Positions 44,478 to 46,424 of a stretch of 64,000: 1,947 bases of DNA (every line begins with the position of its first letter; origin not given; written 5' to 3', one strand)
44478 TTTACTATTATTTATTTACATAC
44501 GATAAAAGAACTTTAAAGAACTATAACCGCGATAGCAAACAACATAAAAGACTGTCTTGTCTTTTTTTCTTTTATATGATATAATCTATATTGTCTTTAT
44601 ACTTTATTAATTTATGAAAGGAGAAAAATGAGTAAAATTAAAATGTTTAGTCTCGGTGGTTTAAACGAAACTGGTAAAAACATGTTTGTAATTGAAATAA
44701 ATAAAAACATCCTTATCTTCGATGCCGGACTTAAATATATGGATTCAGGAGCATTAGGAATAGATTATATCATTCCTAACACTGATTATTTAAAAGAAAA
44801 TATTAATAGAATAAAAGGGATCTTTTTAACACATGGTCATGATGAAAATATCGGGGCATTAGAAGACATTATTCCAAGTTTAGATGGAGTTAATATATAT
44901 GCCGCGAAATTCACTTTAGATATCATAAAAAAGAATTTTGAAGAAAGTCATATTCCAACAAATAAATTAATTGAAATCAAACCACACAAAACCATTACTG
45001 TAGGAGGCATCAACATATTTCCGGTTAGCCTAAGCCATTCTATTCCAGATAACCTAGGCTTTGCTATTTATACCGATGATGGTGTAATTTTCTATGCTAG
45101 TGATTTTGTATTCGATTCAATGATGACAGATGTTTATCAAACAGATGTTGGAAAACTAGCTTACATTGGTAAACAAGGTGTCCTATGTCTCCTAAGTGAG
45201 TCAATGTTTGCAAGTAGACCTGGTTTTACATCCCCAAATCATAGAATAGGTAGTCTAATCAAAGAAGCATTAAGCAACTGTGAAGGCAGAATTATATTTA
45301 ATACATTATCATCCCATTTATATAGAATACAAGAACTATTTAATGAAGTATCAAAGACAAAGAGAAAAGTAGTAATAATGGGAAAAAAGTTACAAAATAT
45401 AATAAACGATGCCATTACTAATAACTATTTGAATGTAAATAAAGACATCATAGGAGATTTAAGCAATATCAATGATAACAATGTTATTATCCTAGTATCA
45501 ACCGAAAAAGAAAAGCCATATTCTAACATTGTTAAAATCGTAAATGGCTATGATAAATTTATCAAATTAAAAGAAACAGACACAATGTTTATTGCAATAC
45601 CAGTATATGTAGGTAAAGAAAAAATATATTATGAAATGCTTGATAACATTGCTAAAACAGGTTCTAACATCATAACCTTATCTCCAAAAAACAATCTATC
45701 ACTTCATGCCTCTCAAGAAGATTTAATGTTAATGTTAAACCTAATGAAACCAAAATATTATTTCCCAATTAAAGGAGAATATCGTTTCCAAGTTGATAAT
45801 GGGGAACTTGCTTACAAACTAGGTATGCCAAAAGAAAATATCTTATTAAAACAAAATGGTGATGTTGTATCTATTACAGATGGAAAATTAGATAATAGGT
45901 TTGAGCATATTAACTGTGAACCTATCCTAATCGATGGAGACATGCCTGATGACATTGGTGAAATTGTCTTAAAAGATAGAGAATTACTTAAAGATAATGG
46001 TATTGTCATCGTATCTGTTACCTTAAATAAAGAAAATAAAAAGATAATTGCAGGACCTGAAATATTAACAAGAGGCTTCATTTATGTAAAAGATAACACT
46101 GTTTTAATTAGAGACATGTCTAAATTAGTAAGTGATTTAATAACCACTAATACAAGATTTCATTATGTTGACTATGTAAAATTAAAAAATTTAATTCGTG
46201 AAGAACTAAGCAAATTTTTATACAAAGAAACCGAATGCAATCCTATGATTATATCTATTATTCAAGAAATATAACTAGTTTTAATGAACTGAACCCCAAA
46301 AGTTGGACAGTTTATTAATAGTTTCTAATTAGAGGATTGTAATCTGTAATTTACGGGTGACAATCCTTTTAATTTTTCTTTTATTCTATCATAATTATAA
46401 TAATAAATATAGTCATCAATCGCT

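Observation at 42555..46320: Two identical 43-bp IS3-family terminal repeats 3.7 kb apart in direct orientation, each immediately after a gene stop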

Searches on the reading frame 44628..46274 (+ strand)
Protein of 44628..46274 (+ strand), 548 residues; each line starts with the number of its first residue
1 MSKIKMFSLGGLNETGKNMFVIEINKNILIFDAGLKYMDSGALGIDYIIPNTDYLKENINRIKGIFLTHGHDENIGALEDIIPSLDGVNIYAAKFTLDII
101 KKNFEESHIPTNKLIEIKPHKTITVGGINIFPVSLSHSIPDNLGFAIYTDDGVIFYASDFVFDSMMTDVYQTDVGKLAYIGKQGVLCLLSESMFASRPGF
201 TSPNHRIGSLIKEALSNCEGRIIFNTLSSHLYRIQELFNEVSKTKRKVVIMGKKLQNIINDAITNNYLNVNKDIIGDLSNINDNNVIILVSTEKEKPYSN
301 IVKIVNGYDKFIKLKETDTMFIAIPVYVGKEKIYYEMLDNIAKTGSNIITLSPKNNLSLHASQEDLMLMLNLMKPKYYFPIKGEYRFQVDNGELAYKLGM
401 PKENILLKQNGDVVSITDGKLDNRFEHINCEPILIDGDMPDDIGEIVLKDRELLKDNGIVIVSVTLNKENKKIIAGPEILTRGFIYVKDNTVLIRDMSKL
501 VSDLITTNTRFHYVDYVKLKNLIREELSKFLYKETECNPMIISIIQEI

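Call 10: search_protein_families(library=pfam, proteins=[window:44628-46274:+], max_evalue=0.1)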
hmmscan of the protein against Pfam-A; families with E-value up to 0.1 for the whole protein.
window:44628-46274:+ (548 aa): 5 families
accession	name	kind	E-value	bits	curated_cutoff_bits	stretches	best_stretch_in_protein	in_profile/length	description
PF17770.6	RNase_J_C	-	2.1e-26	93.3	23.8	1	447-548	1-102/102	Ribonuclease J C-terminal domain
PF22505.1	RNase_J_b_CASP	-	9.4e-17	61.4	27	1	219-339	1-124/126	Ribonuclease J, beta-CASP domain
PF12706.13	Lactamase_B_2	-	3.6e-11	43.5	27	1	55-171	24-156/200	Beta-lactamase superfamily domain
PF07521.17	RMMBL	-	7.7e-07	29.4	21.6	1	357-387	14-44/63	Zn-dependent metallo-hydrolase RNA specificity domain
PF00753.33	Lactamase_B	-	0.00042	20.8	22.7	1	16-94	5-76/196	Metallo-beta-lactamase superfamily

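Call 11: search_protein_families(library=ncbifam, proteins=[window:44628-46274:+], max_evalue=0.1)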
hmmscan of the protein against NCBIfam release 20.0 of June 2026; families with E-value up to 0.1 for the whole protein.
window:44628-46274:+ (548 aa): 7 families
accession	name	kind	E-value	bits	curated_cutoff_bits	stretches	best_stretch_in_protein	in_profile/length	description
TIGR00649.1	MG423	subfamily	3.4e-136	454.8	400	1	4-546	1-546/546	RNase J family beta-CASP ribonuclease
NF047419.1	RNase_J1_RnjA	exception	8.9e-135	450.5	820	1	4-546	2-547/549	ribonuclease J1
NF002553.0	PRK02113.1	equivalog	7.5e-07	28.8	386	1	54-147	59-161/252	MBL fold metallo-hydrolase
NF012229.1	bla_class_B_core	domain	7.4e-05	22.9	100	1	10-130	8-120/139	metallo-beta-lactamase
NF038231.1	MBL_Geo_Pelo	equivalog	0.00024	20.8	360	1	53-147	57-161/250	GPMC system MBL fold metallohydrolase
NF008580.0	PRK11539.1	equivalog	0.013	13.8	969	1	20-93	516-585/758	ComEC family protein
TIGR03413.1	GSH_gloB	equivalog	0.05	13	200.8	1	52-96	34-77/248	hydroxyacylglutathione hydrolase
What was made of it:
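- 44628..46274 (+): rnj (RNase J). TIGR00649 at E 3e-136 (call 11) and the Pfam RNase J domains (call 10).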

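Call 19: find_encoding_contigs(protein=window:44628-46274:+, flank=10000, max_places=10)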
Protein window:44628-46274:+ (548 aa): 24 contigs read that carry it; 10 places shown.
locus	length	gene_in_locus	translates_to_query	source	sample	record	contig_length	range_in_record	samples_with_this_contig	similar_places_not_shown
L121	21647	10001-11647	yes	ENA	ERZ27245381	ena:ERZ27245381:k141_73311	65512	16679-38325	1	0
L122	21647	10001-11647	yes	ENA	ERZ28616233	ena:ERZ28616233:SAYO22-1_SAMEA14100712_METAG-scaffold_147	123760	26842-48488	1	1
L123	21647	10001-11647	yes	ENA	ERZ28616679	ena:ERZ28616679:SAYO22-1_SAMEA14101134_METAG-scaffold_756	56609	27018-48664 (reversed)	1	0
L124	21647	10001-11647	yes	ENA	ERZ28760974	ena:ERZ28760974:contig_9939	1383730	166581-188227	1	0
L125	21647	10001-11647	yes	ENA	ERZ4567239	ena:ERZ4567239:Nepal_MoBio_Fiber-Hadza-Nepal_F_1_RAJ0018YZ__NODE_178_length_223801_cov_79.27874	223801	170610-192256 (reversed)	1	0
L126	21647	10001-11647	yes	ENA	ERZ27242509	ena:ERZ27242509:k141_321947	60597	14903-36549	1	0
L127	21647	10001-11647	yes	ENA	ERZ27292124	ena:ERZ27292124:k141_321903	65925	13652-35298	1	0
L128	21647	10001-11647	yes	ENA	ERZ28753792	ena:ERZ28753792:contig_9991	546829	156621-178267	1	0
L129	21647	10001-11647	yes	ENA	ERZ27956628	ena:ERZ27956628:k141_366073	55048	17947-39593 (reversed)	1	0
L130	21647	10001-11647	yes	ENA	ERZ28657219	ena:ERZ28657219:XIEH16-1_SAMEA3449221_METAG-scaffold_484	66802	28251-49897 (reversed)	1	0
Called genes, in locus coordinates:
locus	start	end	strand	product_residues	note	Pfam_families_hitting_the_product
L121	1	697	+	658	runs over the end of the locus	PF00456:Transketolase_N, PF02779:Transket_pyr, PF22613:Transketolase_C_1, PF02780:Transketolase_C (weak)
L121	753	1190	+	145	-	PF10747:SirA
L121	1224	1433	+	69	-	-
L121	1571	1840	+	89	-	PF00312:Ribosomal_S15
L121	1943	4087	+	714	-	PF01138:RNase_PH, PF03725:RNase_PH_C, PF03726:PNPase, PF01138:RNase_PH, PF03725:RNase_PH_C (weak), PF00575:S1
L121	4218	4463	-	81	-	PF12844:HTH_19, PF13560:HTH_31 (weak), PF01381:HTH_3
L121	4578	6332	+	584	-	-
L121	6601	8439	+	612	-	-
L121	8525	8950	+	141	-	-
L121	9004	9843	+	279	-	-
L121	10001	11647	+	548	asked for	PF12706:Lactamase_B_2, PF07521:RMMBL (faint), PF22505:RNase_J_b_CASP, PF17770:RNase_J_C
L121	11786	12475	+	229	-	PF20582:UPF0758_N, PF04002:RadC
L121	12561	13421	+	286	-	PF04085:MreC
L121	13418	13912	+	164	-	-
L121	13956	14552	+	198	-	PF01551:Peptidase_M23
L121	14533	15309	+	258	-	PF13398:Peptidase_M50B (weak), PF02163:Peptidase_M50 (weak)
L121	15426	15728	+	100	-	PF00829:Ribosomal_L21p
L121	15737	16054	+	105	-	PF04327:Peptidase_Prp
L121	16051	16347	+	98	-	PF01016:Ribosomal_L27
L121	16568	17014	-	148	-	PF00293:NUDIX, PF22327:Nudt16-like (weak)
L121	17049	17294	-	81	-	-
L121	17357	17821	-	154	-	PF00293:NUDIX, PF14815:NUDIX_4 (weak)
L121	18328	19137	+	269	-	PF00702:Hydrolase, PF08282:Hydrolase_3, PF05116:S6PP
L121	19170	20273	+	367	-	PF02540:NAD_synthase (weak), PF03054:tRNA_Me_trans, PF20259:tRNA_Me_trans_M, PF20258:tRNA_Me_trans_C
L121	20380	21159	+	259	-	-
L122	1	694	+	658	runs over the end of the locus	PF00456:Transketolase_N, PF02779:Transket_pyr, PF22613:Transketolase_C_1, PF02780:Transketolase_C (weak)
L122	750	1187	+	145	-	PF10747:SirA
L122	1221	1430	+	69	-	-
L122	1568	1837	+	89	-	PF00312:Ribosomal_S15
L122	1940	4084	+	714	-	PF01138:RNase_PH, PF03725:RNase_PH_C, PF03726:PNPase, PF01138:RNase_PH, PF03725:RNase_PH_C (weak), PF00575:S1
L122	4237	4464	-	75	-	PF12844:HTH_19, PF13560:HTH_31 (weak), PF01381:HTH_3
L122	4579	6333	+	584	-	-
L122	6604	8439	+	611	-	-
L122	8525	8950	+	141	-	-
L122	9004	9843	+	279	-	-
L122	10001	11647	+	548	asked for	PF12706:Lactamase_B_2, PF07521:RMMBL (faint), PF22505:RNase_J_b_CASP, PF17770:RNase_J_C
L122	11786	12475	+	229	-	PF20582:UPF0758_N, PF04002:RadC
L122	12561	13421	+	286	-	PF04085:MreC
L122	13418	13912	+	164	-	-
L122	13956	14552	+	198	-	PF01551:Peptidase_M23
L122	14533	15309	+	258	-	PF13398:Peptidase_M50B (weak), PF02163:Peptidase_M50 (weak)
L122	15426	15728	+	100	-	PF00829:Ribosomal_L21p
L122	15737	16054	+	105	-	PF04327:Peptidase_Prp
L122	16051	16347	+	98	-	PF01016:Ribosomal_L27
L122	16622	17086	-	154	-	PF00293:NUDIX, PF14815:NUDIX_4 (weak)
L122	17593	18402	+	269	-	PF00702:Hydrolase, PF05116:S6PP, PF08282:Hydrolase_3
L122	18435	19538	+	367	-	PF02540:NAD_synthase (weak), PF03054:tRNA_Me_trans, PF20259:tRNA_Me_trans_M, PF20258:tRNA_Me_trans_C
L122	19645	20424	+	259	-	-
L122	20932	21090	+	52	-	PF07561:DUF1540 (weak)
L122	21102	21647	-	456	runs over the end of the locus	PF02878:PGM_PMM_I, PF02879:PGM_PMM_II, PF02880:PGM_PMM_III, PF00408:PGM_PMM_IV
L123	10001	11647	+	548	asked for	PF12706:Lactamase_B_2, PF07521:RMMBL (faint), PF22505:RNase_J_b_CASP, PF17770:RNase_J_C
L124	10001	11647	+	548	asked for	PF12706:Lactamase_B_2, PF07521:RMMBL (faint), PF22505:RNase_J_b_CASP, PF17770:RNase_J_C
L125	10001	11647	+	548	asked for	PF12706:Lactamase_B_2, PF07521:RMMBL (faint), PF22505:RNase_J_b_CASP, PF17770:RNase_J_C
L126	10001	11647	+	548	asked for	PF12706:Lactamase_B_2, PF07521:RMMBL (faint), PF22505:RNase_J_b_CASP, PF17770:RNase_J_C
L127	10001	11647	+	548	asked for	PF12706:Lactamase_B_2, PF07521:RMMBL (faint), PF22505:RNase_J_b_CASP, PF17770:RNase_J_C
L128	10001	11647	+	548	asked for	PF12706:Lactamase_B_2, PF07521:RMMBL (faint), PF22505:RNase_J_b_CASP, PF17770:RNase_J_C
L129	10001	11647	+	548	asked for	PF12706:Lactamase_B_2, PF07521:RMMBL (faint), PF22505:RNase_J_b_CASP, PF17770:RNase_J_C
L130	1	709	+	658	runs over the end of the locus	PF00456:Transketolase_N, PF02779:Transket_pyr, PF22613:Transketolase_C_1, PF02780:Transketolase_C (weak)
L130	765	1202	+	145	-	PF10747:SirA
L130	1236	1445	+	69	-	-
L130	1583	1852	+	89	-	PF00312:Ribosomal_S15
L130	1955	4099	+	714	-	PF01138:RNase_PH, PF03725:RNase_PH_C, PF03726:PNPase, PF01138:RNase_PH, PF03725:RNase_PH_C (weak), PF00575:S1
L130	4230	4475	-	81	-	PF12844:HTH_19, PF13560:HTH_31 (weak), PF01381:HTH_3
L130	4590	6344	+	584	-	-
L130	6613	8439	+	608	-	-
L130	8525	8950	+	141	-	-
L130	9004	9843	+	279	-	-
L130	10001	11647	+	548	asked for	PF12706:Lactamase_B_2, PF07521:RMMBL (faint), PF22505:RNase_J_b_CASP, PF17770:RNase_J_C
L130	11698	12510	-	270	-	PF13276:HTH_21, PF00665:rve, PF13683:rve_3, PF13333:rve_2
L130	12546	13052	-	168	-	PF01527:HTH_Tnp_1 (weak)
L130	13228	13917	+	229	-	PF20582:UPF0758_N, PF04002:RadC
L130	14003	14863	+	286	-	PF04085:MreC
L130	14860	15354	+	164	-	-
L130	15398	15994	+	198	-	PF01551:Peptidase_M23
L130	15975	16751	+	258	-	PF13398:Peptidase_M50B (weak), PF02163:Peptidase_M50 (weak)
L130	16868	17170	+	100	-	PF00829:Ribosomal_L21p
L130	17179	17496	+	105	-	PF04327:Peptidase_Prp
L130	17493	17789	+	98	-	PF01016:Ribosomal_L27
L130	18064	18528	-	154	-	PF00293:NUDIX, PF14815:NUDIX_4 (weak)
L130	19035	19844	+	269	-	PF00702:Hydrolase, PF05116:S6PP, PF08282:Hydrolase_3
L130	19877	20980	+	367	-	PF02540:NAD_synthase (weak), PF03054:tRNA_Me_trans, PF20259:tRNA_Me_trans_M, PF20258:tRNA_Me_trans_C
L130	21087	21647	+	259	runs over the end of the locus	-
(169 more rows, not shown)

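Call 41: find_homologous_proteins(query=L130:11698-12510:-, max_evalue=1e-30)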
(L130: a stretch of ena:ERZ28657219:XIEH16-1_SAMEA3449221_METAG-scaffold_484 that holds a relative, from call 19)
Query L130:11698-12510:- (270 aa): 7989 proteins with E <= 1e-30 among 8000 candidates; the best 120 are listed.
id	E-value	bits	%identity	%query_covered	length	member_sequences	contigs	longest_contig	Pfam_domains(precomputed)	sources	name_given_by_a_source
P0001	3.7e-172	589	99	100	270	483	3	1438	PF00665.33,PF13333.13,PF13683.13,PF13276.13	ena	-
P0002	2.9e-165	567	96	99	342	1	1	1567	PF00665.33,PF13333.13,PF13683.13,PF13276.13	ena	-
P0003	3.7e-164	563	94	100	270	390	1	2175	PF00665.33,PF13333.13,PF13683.13,PF13276.13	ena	-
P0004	1.4e-163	561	95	100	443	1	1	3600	PF00665.33,PF13333.13,PF13683.13,PF13276.13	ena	-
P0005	1.8e-163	561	94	100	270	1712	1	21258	PF00665.33,PF13333.13,PF13683.13,PF13276.13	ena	-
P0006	1.8e-163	561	95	100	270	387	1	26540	PF00665.33,PF13333.13,PF13683.13,PF13276.13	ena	-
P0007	4.2e-163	560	94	100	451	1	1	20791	PF00665.33,PF13333.13,PF13683.13,PF13276.13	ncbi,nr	ncbi:MAG: IS3 family transposase [bacterium]|nr:IS3 family transposase [bacterium]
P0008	1.9e-162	557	95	100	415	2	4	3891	PF00665.33,PF13333.13,PF13683.13,PF13276.13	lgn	-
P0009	1.2e-161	555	94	100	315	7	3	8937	PF00665.33,PF13333.13,PF13683.13,PF13276.13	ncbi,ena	-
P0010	2.0e-161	554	94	100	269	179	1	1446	PF00665.33,PF13333.13,PF13683.13,PF13276.13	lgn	-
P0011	2.3e-161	554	94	100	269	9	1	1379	PF00665.33,PF13333.13,PF13683.13,PF13276.13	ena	-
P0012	5.0e-161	553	92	100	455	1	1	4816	PF00665.33,PF13333.13,PF13683.13,PF13276.13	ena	-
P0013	7.4e-161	552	94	100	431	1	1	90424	PF00665.33,PF13333.13,PF13683.13,PF13276.13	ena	-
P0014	7.5e-161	552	94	100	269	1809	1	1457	PF00665.33,PF13333.13,PF13683.13,PF13276.13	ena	-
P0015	8.8e-161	552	94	100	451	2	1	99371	PF00665.33,PF13333.13,PF13683.13,PF13276.13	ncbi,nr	ncbi:MAG TPA: IS3 family transposase [Firmicutes bacterium]|nr:IS3 family transposase [Bacillota bac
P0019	1.8e-159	548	92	100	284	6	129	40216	PF00665.33,PF13333.13,PF13683.13,PF13276.13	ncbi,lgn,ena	-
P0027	7.9e-158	542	93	100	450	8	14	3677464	PF00665.33,PF13333.13,PF13683.13,PF13276.13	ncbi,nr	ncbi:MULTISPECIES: IS3 family transposase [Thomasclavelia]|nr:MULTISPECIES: IS3 family transposase [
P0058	7.4e-153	526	88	100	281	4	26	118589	PF00665.33,PF13333.13,PF13683.13,PF13276.13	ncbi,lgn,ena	-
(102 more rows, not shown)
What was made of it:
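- Abundance: OrfB homologues above 85% identity occur in thousands of gut contigs, many of them stand-alone pieces of about 1.43 kb (call 41).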
